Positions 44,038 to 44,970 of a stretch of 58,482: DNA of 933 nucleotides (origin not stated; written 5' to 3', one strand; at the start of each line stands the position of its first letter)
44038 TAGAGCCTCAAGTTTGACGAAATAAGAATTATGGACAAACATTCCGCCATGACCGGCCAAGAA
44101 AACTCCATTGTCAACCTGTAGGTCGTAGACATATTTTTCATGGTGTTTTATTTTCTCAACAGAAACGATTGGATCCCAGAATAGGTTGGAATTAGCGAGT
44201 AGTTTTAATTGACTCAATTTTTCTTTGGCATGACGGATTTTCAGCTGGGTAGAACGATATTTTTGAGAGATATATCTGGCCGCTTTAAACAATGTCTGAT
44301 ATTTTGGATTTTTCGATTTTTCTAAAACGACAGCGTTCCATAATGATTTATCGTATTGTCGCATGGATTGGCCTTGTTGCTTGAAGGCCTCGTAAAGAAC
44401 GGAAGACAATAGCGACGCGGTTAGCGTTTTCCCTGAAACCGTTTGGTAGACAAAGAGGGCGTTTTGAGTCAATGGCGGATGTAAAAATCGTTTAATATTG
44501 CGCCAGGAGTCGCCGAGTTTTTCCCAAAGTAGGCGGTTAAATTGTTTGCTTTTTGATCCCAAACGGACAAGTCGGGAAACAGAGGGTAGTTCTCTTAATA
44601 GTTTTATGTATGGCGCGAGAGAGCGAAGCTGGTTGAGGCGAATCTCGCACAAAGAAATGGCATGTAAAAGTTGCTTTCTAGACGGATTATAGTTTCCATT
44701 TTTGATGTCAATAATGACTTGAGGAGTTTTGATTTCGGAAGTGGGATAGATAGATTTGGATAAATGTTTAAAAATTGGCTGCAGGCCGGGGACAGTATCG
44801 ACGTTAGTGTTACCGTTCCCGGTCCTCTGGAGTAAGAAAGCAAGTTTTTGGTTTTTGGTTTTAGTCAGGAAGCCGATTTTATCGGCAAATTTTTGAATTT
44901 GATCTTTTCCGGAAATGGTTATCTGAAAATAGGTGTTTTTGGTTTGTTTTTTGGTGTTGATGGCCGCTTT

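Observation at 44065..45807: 581-aa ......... intein splitting the Walker A loop of the VirB4-like ATPase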

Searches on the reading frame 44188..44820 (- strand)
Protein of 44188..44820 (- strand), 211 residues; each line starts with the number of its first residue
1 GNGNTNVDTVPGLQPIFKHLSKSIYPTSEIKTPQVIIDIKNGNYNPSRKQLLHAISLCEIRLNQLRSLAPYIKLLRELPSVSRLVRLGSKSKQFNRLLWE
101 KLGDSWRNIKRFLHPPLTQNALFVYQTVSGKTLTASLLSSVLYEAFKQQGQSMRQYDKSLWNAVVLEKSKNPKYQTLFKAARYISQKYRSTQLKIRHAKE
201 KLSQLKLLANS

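Call 25: search_protein_representatives(protein=window:44188-44820:-)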
Query: 211 residues. Proteins with E-value up to 0.001 (for the whole library): 13; up to 1e-10: 9; up to 1e-30: 2. The best 13 are listed.
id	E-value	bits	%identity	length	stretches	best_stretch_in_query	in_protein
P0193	3.9e-35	137.6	38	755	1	2-211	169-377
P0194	1.0e-34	136.2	40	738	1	3-211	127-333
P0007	1.9e-30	122.3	38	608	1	3-211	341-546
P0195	2.9e-30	121.7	37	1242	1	2-211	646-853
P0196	9.4e-23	97.2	33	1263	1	2-211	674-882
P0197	2.8e-19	85.9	32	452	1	2-209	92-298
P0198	7.8e-15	71.4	27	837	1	2-210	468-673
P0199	1.5e-13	67.2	28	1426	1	1-211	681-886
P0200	2.1e-13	66.7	31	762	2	3-84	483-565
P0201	1.6e-08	50.8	28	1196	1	2-211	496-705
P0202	3.5e-07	46.4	36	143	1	116-211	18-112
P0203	3.7e-07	46.3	40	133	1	2-83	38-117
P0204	3.9e-05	39.8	36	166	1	14-104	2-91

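Call 26: search_protein_families(library=pfam, proteins=[P0193, P0194, P0195, P0196, P0197, P0198, P0199, P0200, P0201], max_evalue=0.00001)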
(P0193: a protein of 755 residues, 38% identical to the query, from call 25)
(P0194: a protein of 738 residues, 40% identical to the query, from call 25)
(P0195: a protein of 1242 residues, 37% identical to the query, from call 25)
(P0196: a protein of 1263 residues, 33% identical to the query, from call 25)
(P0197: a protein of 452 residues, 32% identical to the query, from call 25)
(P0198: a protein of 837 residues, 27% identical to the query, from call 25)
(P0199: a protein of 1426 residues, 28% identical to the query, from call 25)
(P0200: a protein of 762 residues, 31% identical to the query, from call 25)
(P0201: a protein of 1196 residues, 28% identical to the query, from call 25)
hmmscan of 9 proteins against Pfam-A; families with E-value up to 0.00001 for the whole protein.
P0193 (755 aa): 4 families
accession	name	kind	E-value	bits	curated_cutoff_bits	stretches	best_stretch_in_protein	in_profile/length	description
PF19044.6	P-loop_TraG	-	5.7e-22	78.4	25.8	1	427-713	50-348/413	TraG P-loop domain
PF14528.11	LAGLIDADG_3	-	1.9e-15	57.3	22.5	1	68-152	3-82/82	LAGLIDADG-like domain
PF12846.13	AAA_10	-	5.6e-08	32.7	27.5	0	600-672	220-294/362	AAA-like domain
PF14890.11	Intein_splicing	-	1.4e-07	31.8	35.8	1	213-419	102-155/155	Intein splicing domain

P0194 (738 aa): 3 families
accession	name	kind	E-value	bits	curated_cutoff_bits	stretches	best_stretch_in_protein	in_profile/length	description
PF19044.6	P-loop_TraG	-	1.5e-21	77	25.8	1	384-663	51-345/413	TraG P-loop domain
PF14528.11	LAGLIDADG_3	-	1.4e-18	67.4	22.5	1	23-105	2-82/82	LAGLIDADG-like domain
PF14890.11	Intein_splicing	-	1.4e-06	28.6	35.8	1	184-374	95-155/155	Intein splicing domain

P0195 (1242 aa): 3 families
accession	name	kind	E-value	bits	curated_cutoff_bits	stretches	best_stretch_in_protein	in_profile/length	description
PF19044.6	P-loop_TraG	-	4.7e-23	81.9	25.8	1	905-1187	52-349/413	TraG P-loop domain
PF14528.11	LAGLIDADG_3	-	1.1e-21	77.3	22.5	1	547-630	2-82/82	LAGLIDADG-like domain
PF14890.11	Intein_splicing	-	1e-16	61.5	35.8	1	339-894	31-155/155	Intein splicing domain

P0196 (1263 aa): 4 families
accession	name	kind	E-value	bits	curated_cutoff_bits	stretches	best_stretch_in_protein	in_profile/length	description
PF14528.11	LAGLIDADG_3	-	3.7e-21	75.6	22.5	1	574-657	2-82/82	LAGLIDADG-like domain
PF19044.6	P-loop_TraG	-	1.2e-18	67.5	25.8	1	909-1213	29-343/413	TraG P-loop domain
PF14890.11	Intein_splicing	-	6.7e-16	58.9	35.8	1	297-924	12-155/155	Intein splicing domain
PF12846.13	AAA_10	-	2e-08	34.1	27.5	0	1106-1177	221-294/362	AAA-like domain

P0197 (452 aa): 2 families
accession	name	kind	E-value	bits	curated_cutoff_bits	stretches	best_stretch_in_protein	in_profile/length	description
PF14528.11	LAGLIDADG_3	-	1.5e-08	35.2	22.5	1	2-75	13-82/82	LAGLIDADG-like domain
PF14890.11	Intein_splicing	-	8.5e-07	29.3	35.8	1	258-342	114-155/155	Intein splicing domain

P0198 (837 aa): 2 families
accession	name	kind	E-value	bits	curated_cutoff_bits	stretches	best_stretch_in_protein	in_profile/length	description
PF14528.11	LAGLIDADG_3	-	6.6e-21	74.8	22.5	1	371-451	3-82/82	LAGLIDADG-like domain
PF14890.11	Intein_splicing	-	1.1e-12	48.5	35.8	1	171-716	38-155/155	Intein splicing domain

P0199 (1426 aa): 4 families
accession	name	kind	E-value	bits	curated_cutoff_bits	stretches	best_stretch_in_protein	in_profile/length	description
PF14528.11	LAGLIDADG_3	-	3.3e-22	79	22.5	1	584-663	4-82/82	LAGLIDADG-like domain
PF19044.6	P-loop_TraG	-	4.4e-21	75.4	25.8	1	927-1214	42-343/413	TraG P-loop domain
PF14890.11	Intein_splicing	-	5.3e-20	72.2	35.8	1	300-927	2-155/155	Intein splicing domain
PF12846.13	AAA_10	-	8.8e-08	32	27.5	1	1104-1189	219-301/362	AAA-like domain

P0200 (762 aa): 2 families
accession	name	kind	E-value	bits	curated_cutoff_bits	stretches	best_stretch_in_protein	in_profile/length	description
PF14528.11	LAGLIDADG_3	-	4.9e-16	59.2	22.5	1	387-465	6-82/82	LAGLIDADG-like domain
PF14890.11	Intein_splicing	-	1.5e-15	57.8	35.8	1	113-707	19-155/155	Intein splicing domain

P0201 (1196 aa): 4 families
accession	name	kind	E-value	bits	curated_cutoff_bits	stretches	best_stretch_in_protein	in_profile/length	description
PF14528.11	LAGLIDADG_3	-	2.6e-22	79.3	22.5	1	392-474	2-78/82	LAGLIDADG-like domain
PF14890.11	Intein_splicing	-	9.8e-14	51.9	35.8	1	86-746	5-155/155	Intein splicing domain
PF01935.23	DUF87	-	1.4e-08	35.5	23.2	0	39-85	1-46/220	Helicase HerA, central domain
PF12846.13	AAA_10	-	9.4e-07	28.6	27.5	0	947-1029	227-316/362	AAA-like domain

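Call 40: predict_structure(alignment_id=A3)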
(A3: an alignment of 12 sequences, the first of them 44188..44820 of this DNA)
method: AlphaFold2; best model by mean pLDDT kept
length: 211 residues; sequences in the alignment: 12
mean_pLDDT: 89.9   pTM: 0.82
mean pLDDT of the five models: 89.9, 89.8, 88.9, 88.2, 87.9
residues with pLDDT >= 90: 163; 70-90: 37; 50-70: 2; < 50: 9
segments of 3 or more residues with pLDDT < 50: 1-9
pLDDT, mean of each block of 10 residues (from residue 1): 41 86 89 92 84 94 95 96 96 97 96 94 96 92 94 92 82 94 96 94 88 77
secondary structure, 60 per line:
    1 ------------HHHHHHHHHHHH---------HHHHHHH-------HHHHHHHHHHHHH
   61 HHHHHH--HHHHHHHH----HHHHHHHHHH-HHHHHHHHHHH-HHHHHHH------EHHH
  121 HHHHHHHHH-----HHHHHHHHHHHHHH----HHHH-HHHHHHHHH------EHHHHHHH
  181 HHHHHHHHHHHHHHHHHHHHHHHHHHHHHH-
elements in order: H13-24 H34-40 H48-66 H69-76 H81-90 H92-102 H104-110 H118-129 H135-148 H153-156 H158-166 H174-210

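Call 43: fold_search(model_id=the predicted structure, library=pdb)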
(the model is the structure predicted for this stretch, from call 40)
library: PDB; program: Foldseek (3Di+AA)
matches with E <= 10: 296; with E <= 0.001: 0
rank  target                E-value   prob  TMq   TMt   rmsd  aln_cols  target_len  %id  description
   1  8s2f_AAA              2.9e-01  0.13  0.17  0.19  24.1       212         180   15  Crystal structure of Borrelia burgdorferi paralogous family 12 outer surface protein BBH37 (released 2025-03-05)
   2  4tql_A                4.0e-01  0.30  0.24  0.23  24.6       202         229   14  Computationally designed three helix bundle (released 2014-10-15)
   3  5vju                  5.3e-01  0.14  0.18  0.19  22.8       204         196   17  De Novo Photosynthetic Reaction Center Protein Variant Equipped with His-Tyr H-bond, Heme B, and Cd(II) ions (released 2018-04-25)
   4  8s2f_BBB              6.7e-01  0.11  0.17  0.19  25.1       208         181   15  Crystal structure of Borrelia burgdorferi paralogous family 12 outer surface protein BBH37 (released 2025-03-05)
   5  4nqi_C                7.0e-01  0.08  0.17  0.16  32.7       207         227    8  Structure of the N-terminal I-BAR domain (1-259) of D.Discoideum IBARa (released 2014-02-05)
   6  1r0d_A                7.7e-01  0.14  0.21  0.22  18.4       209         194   11  HIP1R THATCH DOMAIN CORE (released 2004-07-06)
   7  8d9o                  9.8e-01  0.11  0.18  0.20  23.5       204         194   15  De Novo Photosynthetic Reaction Center Protein in Apo-State (released 2022-09-28)
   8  6z0c_B                9.8e-01  0.10  0.17  0.18  21.1       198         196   15  Structure of in silico modelled artificial Maquette-3 protein (released 2021-03-17)
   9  6jx6_A                1.0e+00  0.15  0.21  0.27  24.0       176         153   14  Tetrameric form of Smac (released 2019-12-04)
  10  8gl3                  1.0e+00  0.13  0.20  0.22  24.4       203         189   12  De novo design of monomeric helical bundles for pH-controlled membrane lysis (released 2023-09-06)
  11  2yfb_B                1.1e+00  0.16  0.24  0.22  16.7       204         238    9  X-ray structure of McpS ligand binding domain in complex with succinate (released 2012-04-18)
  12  5hu6_D                1.1e+00  0.10  0.20  0.17  20.4       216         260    9  Structure of the T. brucei haptoglobin-haemoglobin receptor bound to human haptolgobin-haemoglobin (released 2016-03-02)
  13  1i4t_A                1.1e+00  0.09  0.19  0.22  27.3       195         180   14  CRYSTAL STRUCTURE ANALYSIS OF RAC1-GMPPNP IN COMPLEX WITH ARFAPTIN (released 2001-05-16)
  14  6z0c_A                1.1e+00  0.08  0.18  0.18  23.2       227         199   11  Structure of in silico modelled artificial Maquette-3 protein (released 2021-03-17)
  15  2awi_A                1.2e+00  0.07  0.15  0.11  21.4       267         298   13  Structure of PrgX Y153C mutant (released 2005-12-06)
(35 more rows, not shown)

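Call 46: search_protein_families(library=pfam, proteins=[window:44188-44820:-], max_evalue=10)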
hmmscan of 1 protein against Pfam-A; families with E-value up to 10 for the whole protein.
window:44188-44820:- (211 aa): 2 families
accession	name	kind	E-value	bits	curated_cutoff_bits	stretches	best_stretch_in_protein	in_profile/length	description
PF12179.13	IKKbetaNEMObind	-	0.044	14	25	1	137-157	13-33/37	I-kappa-kinase-beta NEMO binding domain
PF22052.2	DUF6937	-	0.15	11.9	27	1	82-109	122-150/228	Domain of unknown function (DUF6937)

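Call 48: fold_search(model_id=the predicted structure, library=viral)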
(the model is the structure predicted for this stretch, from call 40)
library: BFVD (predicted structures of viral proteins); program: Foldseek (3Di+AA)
matches with E <= 10: 196; with E <= 0.001: 0
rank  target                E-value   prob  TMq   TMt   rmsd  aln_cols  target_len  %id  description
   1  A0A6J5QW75            4.9e-01  0.09  0.17  0.09  40.6       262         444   15  Uncharacterized protein [uncultured Caudovirales phage]
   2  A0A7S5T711            7.8e-01  0.07  0.15  0.17  26.3       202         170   15  (no name in the UniProt tables at hand)
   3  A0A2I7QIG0            9.0e-01  0.14  0.19  0.28  16.9       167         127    8  (no name in the UniProt tables at hand)
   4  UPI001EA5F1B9         9.0e-01  0.14  0.24  0.20  20.1       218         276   12  (no name look-up for this kind of identifier)
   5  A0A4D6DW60            9.0e-01  0.07  0.16  0.13  21.7       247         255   10  Uncharacterized protein [Edwardsiella phage pEt-SU]
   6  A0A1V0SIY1            9.9e-01  0.12  0.24  0.21  19.4       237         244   12  Uncharacterized protein [Klosneuvirus KNV1]
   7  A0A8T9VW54            9.9e-01  0.09  0.18  0.20  21.7       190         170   12  (no name in the UniProt tables at hand)
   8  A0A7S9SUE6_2          9.9e-01  0.08  0.19  0.05  24.2       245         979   12  Uncharacterized protein [Virus NIOZ-UU157]
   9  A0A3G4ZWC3            1.1e+00  0.08  0.18  0.12  22.0       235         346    8  Uncharacterized protein [Edafosvirus sp.]
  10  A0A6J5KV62            1.1e+00  0.07  0.16  0.11  25.5       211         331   12  Uncharacterized protein [uncultured Caudovirales phage]
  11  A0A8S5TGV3            1.1e+00  0.11  0.25  0.08  28.9       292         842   13  Uncharacterized protein [Myoviridae sp. ctIty1]
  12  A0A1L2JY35            1.2e+00  0.23  0.28  0.35  13.5       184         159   15  Uncharacterized protein [Aeribacillus phage AP45]
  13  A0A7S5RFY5            1.2e+00  0.08  0.17  0.09  19.2       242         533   10  (no name in the UniProt tables at hand)
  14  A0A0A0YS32            1.2e+00  0.06  0.13  0.13  17.6       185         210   12  Uncharacterized protein [Erwinia phage phiEa2809]
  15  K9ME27                1.3e+00  0.09  0.20  0.23  19.8       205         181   12  (no name in the UniProt tables at hand)
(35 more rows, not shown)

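Call 63: search_solved_structures(query=A5, max_evalue=10, show_alignments=2)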
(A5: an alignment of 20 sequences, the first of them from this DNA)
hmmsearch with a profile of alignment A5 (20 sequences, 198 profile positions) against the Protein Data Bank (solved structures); distinct sequences matched with E-value up to 10: 37.
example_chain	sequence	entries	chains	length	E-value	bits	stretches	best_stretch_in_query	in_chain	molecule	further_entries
3v7r_A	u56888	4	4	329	0.015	17.9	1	29-68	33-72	Biotin ligase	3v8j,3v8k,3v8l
3rir_A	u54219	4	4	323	0.015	17.9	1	29-68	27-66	Biotin-[acetyl-CoA-carboxylase] ligase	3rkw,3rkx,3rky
3v7c_A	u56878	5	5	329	0.016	17.8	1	29-68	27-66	Biotin ligase | Bifunctional ligase/repressor BirA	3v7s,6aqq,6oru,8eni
6apw_A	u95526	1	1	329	0.016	17.8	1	29-68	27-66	Bifunctional ligase/repressor BirA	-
6ndl_A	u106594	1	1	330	0.016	17.8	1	29-68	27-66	Biotin Protein Ligase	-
4ha8_A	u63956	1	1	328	0.016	17.8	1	29-68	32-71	Biotin-[acetyl-CoA-carboxylase] ligase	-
4dq2_A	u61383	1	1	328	0.017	17.7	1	29-68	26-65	Biotin-[acetyl-CoA-carboxylase] ligase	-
2yny_A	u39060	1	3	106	0.046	16.3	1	161-195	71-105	GENERAL CONTROL PROTEIN GCN4, PUTATIVE INNER MEMBRANE PROTEIN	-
2wpq_A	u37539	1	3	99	0.082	15.5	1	119-195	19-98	TRIMERIC AUTOTRANSPORTER ADHESIN FRAGMENT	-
8imi_0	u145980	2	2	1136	0.12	14.9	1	63-190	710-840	ApcE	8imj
4c46_A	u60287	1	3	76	0.14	14.8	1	169-198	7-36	GENERAL CONTROL PROTEIN GCN4, GENERAL CONTROL PROTEIN GCN4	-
6jfk_A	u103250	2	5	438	0.14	14.7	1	9-64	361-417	Mitofusin-2,cDNA FLJ57997, highly similar to Transmembrane GTPase MFN2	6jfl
6jfm_A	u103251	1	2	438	0.14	14.7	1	9-64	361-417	Mitofusin-2,Mitofusin-2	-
2yo3_A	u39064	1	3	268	0.19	14.3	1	134-196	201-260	GENERAL CONTROL PROTEIN GCN4, PUTATIVE INNER MEMBRANE PROTEIN, GENERAL CONTROL PROTEIN GCN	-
6n7m_A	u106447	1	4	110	0.23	14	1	14-54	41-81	Hypothetical Protein CD630_05490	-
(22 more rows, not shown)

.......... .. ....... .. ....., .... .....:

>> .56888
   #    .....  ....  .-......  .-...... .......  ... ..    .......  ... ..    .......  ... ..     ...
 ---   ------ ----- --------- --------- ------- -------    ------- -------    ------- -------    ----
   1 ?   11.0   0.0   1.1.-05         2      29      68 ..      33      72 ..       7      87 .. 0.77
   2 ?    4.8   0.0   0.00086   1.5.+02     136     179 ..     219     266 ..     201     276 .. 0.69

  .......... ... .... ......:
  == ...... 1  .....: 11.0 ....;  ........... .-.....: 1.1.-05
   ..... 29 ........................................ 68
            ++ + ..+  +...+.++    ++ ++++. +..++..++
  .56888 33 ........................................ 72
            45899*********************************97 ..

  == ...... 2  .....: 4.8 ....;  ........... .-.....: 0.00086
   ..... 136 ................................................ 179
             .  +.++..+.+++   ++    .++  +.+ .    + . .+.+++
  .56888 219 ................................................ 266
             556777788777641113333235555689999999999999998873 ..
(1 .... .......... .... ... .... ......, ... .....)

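Call 64: search_protein_families(library=pfam, alignment_id=A5, max_evalue=1)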
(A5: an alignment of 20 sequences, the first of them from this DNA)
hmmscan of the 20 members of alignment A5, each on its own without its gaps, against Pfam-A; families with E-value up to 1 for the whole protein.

A. member 1, seq(200 aa): 2 families
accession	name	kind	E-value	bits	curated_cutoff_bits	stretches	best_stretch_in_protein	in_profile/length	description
PF12179.13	IKKbetaNEMObind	-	0.04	14.2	25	1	126-146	13-33/37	I-kappa-kinase-beta NEMO binding domain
PF22052.2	DUF6937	-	0.13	12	27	1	71-98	122-150/228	Domain of unknown function (DUF6937)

B. families by the number of members that match (of 20 scanned): 41 families (the first 25 are shown)
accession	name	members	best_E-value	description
PF19269.4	Anticodon_2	2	0.022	Anticodon binding domain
PF23349.2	BBS7_hp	2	0.059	BBS7 hairpin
PF19995.5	iSTAND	1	0.0058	inactive STAND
PF16730.10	DnaGprimase_HBD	1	0.0071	DnaG-primase C-terminal, helicase-binding domain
PF24850.1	CC_BshC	1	0.0072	Bacillithiol biosynthesis BshC, C-terminal coiled-coil domain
PF18822.6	CdvA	1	0.011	CdvA-like coiled-coil domain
PF07951.19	Toxin_R_bind_C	1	0.013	Clostridium neurotoxin, C-terminal receptor binding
PF21672.2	COMM_HN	1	0.02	COMMD2-7/10, HN domain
PF22431.2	COG2p_C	1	0.023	COG2p C-terminal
PF01533.22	Tospo_nucleocap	1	0.027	Tospovirus nucleocapsid protein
PF00505.25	HMG_box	1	0.029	HMG (high mobility group) box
PF08579.17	RPM2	1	0.035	Mitochondrial ribonuclease P subunit (RPM2)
PF08656.15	DASH_Dad3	1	0.038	DASH complex subunit Dad3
PF09278.17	MerR-DNA-bind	1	0.038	MerR, DNA binding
PF12179.13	IKKbetaNEMObind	1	0.04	I-kappa-kinase-beta NEMO binding domain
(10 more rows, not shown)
